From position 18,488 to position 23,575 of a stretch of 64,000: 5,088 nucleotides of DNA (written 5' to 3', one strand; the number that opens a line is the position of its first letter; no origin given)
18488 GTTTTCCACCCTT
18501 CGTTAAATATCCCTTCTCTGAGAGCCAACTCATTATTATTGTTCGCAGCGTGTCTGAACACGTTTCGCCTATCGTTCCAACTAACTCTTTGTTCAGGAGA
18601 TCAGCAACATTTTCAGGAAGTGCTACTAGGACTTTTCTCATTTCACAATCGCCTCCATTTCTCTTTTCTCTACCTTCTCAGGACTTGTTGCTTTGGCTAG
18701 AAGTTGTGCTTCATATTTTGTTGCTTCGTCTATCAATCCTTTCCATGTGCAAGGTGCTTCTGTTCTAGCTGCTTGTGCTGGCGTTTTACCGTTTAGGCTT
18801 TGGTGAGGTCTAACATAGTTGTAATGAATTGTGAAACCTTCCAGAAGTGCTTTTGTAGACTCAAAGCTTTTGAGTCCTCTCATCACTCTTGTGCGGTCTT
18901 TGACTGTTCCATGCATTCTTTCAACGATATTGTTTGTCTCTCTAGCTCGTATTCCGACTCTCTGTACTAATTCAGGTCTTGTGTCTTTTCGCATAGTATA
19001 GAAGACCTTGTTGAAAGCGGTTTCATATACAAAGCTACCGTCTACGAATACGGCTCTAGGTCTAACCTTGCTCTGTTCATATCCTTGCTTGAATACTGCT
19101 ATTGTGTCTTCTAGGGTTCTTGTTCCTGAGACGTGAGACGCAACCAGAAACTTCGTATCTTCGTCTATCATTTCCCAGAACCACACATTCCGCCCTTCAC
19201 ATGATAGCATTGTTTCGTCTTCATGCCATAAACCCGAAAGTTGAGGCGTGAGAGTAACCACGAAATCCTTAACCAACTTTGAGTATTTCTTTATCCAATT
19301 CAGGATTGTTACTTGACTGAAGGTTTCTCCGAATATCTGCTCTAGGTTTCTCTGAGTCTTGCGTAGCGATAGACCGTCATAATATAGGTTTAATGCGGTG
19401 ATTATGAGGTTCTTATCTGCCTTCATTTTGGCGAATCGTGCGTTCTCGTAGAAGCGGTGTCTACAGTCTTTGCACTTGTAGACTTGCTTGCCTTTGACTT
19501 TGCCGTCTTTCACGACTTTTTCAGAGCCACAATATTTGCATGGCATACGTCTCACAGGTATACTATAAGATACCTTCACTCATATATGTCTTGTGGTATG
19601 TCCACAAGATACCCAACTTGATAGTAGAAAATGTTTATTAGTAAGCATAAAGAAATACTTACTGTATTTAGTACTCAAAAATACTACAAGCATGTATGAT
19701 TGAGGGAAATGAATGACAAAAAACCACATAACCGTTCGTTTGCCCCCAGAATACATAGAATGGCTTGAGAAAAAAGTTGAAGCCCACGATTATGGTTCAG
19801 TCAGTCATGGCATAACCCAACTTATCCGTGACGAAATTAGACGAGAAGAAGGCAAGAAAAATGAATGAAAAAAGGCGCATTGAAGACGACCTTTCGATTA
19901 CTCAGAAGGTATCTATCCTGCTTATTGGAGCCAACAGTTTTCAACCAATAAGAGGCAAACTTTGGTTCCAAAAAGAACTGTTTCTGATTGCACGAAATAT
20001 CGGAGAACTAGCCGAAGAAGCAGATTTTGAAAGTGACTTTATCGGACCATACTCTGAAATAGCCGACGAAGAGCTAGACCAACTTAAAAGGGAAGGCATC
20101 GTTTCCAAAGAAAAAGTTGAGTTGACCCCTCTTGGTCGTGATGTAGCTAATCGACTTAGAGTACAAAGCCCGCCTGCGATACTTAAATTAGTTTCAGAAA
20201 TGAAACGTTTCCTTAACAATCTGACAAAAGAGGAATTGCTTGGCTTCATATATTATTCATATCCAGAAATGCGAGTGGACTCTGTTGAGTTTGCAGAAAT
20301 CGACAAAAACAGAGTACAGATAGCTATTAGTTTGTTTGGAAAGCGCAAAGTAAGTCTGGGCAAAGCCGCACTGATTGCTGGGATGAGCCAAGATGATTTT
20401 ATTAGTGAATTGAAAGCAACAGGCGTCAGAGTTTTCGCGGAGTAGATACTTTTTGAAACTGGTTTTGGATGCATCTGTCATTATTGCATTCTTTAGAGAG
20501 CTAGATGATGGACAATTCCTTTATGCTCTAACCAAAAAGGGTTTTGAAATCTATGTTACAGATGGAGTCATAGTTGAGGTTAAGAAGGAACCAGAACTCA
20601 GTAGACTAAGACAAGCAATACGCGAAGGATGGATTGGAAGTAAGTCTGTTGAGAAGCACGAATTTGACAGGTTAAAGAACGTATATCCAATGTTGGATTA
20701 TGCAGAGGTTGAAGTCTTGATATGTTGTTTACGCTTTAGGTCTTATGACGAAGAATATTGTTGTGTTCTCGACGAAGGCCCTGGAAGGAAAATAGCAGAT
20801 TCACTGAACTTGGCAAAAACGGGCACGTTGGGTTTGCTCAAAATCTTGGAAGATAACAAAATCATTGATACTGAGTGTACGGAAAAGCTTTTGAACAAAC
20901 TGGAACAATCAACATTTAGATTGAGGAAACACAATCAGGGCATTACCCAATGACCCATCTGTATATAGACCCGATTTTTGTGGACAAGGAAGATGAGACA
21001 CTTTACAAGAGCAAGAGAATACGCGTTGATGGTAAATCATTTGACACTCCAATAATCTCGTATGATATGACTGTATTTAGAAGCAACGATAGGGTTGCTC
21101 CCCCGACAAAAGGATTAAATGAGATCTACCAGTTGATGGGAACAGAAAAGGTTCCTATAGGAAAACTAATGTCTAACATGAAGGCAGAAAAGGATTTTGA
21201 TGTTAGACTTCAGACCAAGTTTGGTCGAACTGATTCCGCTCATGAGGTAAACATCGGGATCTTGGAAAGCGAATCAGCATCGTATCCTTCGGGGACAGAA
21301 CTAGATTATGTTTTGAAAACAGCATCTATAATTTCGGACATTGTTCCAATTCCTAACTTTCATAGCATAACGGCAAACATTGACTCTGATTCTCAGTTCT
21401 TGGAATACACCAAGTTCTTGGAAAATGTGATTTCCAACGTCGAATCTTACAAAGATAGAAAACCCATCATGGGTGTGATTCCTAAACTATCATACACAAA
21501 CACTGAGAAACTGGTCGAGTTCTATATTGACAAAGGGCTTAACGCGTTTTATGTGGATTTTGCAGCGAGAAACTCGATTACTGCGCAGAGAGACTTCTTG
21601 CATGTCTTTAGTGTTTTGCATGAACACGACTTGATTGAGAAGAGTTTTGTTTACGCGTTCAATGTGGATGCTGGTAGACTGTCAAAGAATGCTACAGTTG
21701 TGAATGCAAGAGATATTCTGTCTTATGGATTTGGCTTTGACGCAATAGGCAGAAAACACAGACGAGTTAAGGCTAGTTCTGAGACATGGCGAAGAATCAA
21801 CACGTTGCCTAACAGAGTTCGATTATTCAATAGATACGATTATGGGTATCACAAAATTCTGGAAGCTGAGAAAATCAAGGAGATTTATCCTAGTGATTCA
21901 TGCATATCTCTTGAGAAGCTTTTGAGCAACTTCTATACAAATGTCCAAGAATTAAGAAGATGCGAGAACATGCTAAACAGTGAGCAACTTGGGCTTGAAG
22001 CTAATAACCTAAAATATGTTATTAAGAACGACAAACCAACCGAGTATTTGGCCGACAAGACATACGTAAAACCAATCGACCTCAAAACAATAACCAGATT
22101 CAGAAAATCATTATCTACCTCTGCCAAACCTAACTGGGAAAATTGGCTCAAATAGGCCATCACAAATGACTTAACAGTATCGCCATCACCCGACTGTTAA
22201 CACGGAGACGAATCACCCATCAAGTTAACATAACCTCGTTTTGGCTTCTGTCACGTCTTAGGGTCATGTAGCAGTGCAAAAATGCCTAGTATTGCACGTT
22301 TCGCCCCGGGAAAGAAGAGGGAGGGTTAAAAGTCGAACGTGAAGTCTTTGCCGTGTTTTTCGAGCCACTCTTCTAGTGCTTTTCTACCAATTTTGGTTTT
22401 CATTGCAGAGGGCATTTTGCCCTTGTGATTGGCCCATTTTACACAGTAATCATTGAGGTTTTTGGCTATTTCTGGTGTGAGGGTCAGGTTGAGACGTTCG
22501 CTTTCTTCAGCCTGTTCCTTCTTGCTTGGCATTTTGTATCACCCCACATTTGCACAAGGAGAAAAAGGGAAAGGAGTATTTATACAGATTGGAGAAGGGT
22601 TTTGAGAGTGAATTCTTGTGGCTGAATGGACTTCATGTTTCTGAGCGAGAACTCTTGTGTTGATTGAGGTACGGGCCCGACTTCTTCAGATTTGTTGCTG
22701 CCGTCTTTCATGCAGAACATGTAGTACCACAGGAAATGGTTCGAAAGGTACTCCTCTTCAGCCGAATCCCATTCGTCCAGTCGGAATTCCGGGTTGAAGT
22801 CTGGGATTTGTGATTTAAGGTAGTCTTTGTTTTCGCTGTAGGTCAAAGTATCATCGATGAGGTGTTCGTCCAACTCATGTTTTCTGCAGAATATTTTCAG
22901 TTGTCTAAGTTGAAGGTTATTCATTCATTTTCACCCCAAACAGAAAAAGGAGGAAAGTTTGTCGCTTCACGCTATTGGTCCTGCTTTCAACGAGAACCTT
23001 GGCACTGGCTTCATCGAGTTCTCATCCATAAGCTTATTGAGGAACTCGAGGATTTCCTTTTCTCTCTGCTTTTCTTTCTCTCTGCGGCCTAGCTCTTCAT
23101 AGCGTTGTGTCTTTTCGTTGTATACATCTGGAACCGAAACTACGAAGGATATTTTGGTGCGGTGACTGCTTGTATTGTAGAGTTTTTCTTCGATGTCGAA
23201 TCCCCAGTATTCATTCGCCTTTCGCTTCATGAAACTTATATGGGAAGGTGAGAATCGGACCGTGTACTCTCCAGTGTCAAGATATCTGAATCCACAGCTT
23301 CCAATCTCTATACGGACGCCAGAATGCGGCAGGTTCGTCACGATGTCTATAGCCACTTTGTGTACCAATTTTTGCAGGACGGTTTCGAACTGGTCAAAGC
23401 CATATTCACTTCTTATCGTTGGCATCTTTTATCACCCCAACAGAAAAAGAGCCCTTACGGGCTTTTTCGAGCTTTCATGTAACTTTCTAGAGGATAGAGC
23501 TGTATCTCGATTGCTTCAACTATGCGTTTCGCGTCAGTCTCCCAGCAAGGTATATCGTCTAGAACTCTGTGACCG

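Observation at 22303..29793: Sixteen co-directional genes, each preceded by the same ~22-nt leader (stop ... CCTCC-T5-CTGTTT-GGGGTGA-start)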

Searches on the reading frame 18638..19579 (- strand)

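Call 7: search_protein_families(library=pfam, proteins=[window:18638-19579:-], max_evalue=0.01)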
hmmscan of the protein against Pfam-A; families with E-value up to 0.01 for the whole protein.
window:18638-19579:- (313 aa): 6 families
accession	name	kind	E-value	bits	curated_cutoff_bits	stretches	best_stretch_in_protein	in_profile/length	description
PF13610.12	DDE_Tnp_IS240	-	1.8e-19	70.7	27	1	118-254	4-134/139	DDE domain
PF13683.12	rve_3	-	4e-13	49.3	26.5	1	213-267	13-67/67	Integrase core domain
PF00872.24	Transposase_mut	-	0.0043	16.4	21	0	53-106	98-151/379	Transposase, Mutator family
PF23451.1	Zn_ribbon_PaaD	-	0.0049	16.9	27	0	10-43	13-49/53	PaaD zinc beta ribbon domain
PF09723.15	Zn_ribbon_8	-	0.007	16.8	34.4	0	34-50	6-22/41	Zinc ribbon domain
PF00665.32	rve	-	0.0088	16.7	32.6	0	116-180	6-73/102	Integrase core domain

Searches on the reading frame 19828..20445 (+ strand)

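Call 7: search_protein_families(library=pfam, proteins=[window:19828-20445:+], max_evalue=0.01)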
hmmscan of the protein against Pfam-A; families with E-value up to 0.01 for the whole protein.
window:19828-20445:+ (205 aa): 1 family
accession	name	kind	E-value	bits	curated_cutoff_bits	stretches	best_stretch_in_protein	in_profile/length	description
PF03683.19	UPF0175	-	1.6e-10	41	27.9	1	159-203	17-62/75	Uncharacterised protein family (UPF0175)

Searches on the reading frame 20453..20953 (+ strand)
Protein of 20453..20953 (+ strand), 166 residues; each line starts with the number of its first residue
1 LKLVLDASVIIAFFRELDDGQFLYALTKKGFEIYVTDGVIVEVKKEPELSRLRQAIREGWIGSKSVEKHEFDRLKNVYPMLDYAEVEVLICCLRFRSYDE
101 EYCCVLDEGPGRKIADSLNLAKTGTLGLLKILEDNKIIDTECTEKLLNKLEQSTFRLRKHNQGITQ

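Call 7: search_protein_families(library=pfam, proteins=[window:20453-20953:+], max_evalue=0.01)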
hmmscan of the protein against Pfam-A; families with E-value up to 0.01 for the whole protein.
window:20453-20953:+ (166 aa): 1 family
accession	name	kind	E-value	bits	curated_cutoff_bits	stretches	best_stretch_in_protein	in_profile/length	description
PF11848.13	DUF3368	-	1.6e-05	25.1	27.3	1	123-157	2-34/46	Domain of unknown function (DUF3368)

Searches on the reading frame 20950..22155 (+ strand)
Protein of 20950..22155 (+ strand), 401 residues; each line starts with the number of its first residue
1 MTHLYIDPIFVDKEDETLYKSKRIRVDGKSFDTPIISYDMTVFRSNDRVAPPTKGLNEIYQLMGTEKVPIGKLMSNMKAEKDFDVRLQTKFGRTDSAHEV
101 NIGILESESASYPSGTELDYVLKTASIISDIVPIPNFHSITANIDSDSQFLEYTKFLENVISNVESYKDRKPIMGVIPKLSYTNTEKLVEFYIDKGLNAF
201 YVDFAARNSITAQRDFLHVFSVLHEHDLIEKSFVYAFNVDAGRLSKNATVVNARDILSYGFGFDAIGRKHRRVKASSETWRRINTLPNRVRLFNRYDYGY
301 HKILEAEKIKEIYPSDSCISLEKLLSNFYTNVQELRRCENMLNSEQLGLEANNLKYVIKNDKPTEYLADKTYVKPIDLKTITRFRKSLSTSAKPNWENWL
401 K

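Call 7: search_protein_families(library=pfam, proteins=[window:20950-22155:+], max_evalue=0.01)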
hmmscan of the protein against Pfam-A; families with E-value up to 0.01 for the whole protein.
window:20950-22155:+ (401 aa): 0 families

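Call 16: search_protein_families(library=pfam, proteins=[window:20950-22155:+], max_evalue=0.1)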
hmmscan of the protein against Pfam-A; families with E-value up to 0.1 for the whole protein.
window:20950-22155:+ (401 aa): 1 family
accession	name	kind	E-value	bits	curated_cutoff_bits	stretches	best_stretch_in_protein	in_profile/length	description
PF02916.20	DNA_PPF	-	0.039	14.9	25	0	38-89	44-95/116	DNA polymerase processivity factor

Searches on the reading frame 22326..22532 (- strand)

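Call 16: search_protein_families(library=pfam, proteins=[window:22326-22532:-], max_evalue=0.1)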
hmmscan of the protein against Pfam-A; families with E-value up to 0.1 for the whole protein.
window:22326-22532:- (68 aa): 1 family
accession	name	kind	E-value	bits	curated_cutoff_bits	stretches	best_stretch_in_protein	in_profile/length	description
PF10038.14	DUF2274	-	0.036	14.9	23.8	1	10-58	13-59/69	Protein of unknown function (DUF2274)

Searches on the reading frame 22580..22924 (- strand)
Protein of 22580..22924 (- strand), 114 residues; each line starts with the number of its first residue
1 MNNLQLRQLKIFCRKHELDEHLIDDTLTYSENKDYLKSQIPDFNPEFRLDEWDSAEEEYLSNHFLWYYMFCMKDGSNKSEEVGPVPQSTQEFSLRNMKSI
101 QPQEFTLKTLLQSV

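Call 16: search_protein_families(library=pfam, proteins=[window:22580-22924:-], max_evalue=0.1)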
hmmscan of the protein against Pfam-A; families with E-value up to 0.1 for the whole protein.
window:22580-22924:- (114 aa): 0 families

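Call 44: search_protein_families(library=phrogs, proteins=[window:22580-22924:-], max_evalue=0.01)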
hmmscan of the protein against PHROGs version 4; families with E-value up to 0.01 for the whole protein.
window:22580-22924:- (114 aa): 0 families

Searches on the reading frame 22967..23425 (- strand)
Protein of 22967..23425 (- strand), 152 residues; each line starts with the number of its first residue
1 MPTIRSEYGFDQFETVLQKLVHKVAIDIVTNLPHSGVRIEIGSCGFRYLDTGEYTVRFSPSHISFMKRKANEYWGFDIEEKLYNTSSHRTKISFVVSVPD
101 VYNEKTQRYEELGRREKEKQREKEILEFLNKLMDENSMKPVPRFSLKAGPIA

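Call 16: search_protein_families(library=pfam, proteins=[window:22967-23425:-], max_evalue=0.1)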
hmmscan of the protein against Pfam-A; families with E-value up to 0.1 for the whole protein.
window:22967-23425:- (152 aa): 0 families

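Call 44: search_protein_families(library=phrogs, proteins=[window:22967-23425:-], max_evalue=0.01)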
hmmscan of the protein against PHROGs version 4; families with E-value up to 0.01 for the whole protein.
window:22967-23425:- (152 aa): 1 family
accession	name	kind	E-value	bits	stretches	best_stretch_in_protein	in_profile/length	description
phrog_17939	-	unknown function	0.0097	16.9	0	77-119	45-87/89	-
